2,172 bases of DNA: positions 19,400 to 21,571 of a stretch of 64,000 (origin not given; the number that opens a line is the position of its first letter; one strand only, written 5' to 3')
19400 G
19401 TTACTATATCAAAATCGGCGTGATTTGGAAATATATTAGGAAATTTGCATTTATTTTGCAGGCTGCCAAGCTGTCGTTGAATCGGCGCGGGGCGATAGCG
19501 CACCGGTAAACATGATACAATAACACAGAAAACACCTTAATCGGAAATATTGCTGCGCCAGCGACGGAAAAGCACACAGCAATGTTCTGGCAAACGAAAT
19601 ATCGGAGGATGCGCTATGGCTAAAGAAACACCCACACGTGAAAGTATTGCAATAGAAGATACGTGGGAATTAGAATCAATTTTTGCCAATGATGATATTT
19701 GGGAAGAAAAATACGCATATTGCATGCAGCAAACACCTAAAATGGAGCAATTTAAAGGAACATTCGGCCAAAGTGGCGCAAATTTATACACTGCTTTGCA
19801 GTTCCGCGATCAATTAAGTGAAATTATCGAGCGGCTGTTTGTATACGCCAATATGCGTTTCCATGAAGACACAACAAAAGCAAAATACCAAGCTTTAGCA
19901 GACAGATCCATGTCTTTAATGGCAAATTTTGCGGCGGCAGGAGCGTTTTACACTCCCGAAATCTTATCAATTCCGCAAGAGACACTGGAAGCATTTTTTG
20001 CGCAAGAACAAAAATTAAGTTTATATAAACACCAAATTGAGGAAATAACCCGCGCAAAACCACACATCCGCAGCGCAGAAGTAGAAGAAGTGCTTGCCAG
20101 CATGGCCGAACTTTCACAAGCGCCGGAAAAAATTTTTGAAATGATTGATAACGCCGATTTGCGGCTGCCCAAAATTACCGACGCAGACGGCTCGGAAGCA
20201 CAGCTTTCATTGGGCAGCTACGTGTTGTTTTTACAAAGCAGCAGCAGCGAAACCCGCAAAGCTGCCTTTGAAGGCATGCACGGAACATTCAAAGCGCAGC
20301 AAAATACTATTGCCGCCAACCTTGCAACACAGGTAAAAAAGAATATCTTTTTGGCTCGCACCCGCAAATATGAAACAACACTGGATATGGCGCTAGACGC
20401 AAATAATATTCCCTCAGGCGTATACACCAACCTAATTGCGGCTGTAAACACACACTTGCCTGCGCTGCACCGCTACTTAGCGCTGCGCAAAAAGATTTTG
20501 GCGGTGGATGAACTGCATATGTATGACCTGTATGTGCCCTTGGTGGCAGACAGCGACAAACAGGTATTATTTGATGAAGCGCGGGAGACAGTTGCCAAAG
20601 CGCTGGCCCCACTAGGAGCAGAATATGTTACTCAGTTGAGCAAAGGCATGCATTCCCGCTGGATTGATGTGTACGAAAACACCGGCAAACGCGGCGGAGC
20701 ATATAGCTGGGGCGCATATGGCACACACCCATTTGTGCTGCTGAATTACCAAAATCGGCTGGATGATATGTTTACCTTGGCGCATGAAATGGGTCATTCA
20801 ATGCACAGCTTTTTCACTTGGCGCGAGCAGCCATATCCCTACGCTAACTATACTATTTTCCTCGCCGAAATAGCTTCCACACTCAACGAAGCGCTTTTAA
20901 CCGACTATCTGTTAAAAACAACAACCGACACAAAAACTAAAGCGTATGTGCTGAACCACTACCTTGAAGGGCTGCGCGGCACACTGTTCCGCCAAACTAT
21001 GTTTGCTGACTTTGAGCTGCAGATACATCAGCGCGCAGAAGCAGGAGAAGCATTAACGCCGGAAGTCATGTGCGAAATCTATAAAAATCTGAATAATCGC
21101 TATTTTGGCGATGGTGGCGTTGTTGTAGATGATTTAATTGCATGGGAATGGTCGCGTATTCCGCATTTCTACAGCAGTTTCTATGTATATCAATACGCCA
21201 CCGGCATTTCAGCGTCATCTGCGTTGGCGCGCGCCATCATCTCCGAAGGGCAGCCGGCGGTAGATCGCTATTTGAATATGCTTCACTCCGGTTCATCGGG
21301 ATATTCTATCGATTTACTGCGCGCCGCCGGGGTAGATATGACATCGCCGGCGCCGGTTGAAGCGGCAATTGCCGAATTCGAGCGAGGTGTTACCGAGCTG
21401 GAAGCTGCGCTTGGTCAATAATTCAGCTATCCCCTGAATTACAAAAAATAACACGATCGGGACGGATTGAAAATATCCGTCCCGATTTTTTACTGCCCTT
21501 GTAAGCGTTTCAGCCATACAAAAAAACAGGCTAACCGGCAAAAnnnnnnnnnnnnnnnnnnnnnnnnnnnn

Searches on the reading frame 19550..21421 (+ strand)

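Call 8: search_protein_families(library=pfam, proteins=[window:19550-21421:+])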
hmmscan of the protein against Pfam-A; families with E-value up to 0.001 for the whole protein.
window:19550-21421:+ (623 aa): 2 families
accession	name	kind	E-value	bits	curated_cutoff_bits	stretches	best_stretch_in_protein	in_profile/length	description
PF01432.26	Peptidase_M3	-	1e-81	276.1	27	1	227-608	2-456/457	Peptidase family M3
PF08439.15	Peptidase_M3_N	-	3.9e-21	75.5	25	1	137-205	1-69/70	Oligopeptidase F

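Call 62: search_protein_families(library=pfam, proteins=[L015:15483-15845:+], max_evalue=1)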
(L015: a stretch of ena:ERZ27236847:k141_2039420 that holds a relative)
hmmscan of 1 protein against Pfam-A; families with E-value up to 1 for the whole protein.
L015:15483-15845:+ (121 aa): 3 families
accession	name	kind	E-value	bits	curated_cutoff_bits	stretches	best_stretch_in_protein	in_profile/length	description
PF21733.3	Death_3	-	0.00017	22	27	1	19-59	1-40/106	Death domain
PF13546.12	DDE_5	-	0.00022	21.3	27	1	4-90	15-104/272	DDE superfamily endonuclease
PF07997.16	DUF1694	-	0.2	12.2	25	1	42-86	41-85/117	Protein of unknown function (DUF1694)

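Call 63: search_protein_families(library=ncbifam, proteins=[L015:15483-15845:+], max_evalue=1)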
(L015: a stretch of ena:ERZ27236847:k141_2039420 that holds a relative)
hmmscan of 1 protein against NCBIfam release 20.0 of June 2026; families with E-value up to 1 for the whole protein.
L015:15483-15845:+ (121 aa): 3 families
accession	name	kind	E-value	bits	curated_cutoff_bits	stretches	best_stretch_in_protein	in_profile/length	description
NF049921.1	transpos_IS701_2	equivalog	1.2e-37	130.1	250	1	4-121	2-118/318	IS701 family transposase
NF033540.2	transpos_IS701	equivalog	6.6e-08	32.2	150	1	4-108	21-127/363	IS701 family transposase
NF049925.1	transpos_IS4_4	equivalog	2.5e-06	26.5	250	1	16-116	47-154/449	IS4 family transposase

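Call 81: search_protein_families(library=ncbifam, proteins=[L021:644-1678:-, L020:1181-1819:+, L020:1838-2188:+], max_evalue=0.001)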
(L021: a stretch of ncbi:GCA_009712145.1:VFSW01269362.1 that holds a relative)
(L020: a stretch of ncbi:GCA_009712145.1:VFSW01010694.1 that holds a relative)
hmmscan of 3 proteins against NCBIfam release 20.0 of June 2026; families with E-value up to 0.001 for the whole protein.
L021:644-1678:- (344 aa): 0 families

L020:1181-1819:+ (212 aa): 4 families
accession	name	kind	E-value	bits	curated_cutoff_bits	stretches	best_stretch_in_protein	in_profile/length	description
NF049921.1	transpos_IS701_2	equivalog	8.4e-69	232.4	250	1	4-205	2-201/318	IS701 family transposase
NF033540.2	transpos_IS701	equivalog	1.6e-21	77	150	1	4-190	21-226/363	IS701 family transposase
NF049925.1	transpos_IS4_4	equivalog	5.5e-15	55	250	2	129-198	191-259/449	IS4 family transposase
NF049999.1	transpos_IS701_3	equivalog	0.00034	19.6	170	1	44-181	69-212/412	IS701 family transposase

L020:1838-2188:+ (116 aa): 4 families
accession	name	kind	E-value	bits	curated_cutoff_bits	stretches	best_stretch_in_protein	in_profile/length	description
NF049921.1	transpos_IS701_2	equivalog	8.6e-30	104.2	250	1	2-108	212-317/318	IS701 family transposase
NF049999.1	transpos_IS701_3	equivalog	1.1e-06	27.8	170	1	11-92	290-371/412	IS701 family transposase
NF033592.1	transpos_IS4_1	equivalog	4e-05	22.9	115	1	2-70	251-320/332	IS4 family transposase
NF033540.2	transpos_IS701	equivalog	9.5e-05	21.8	150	1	12-76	294-357/363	IS701 family transposase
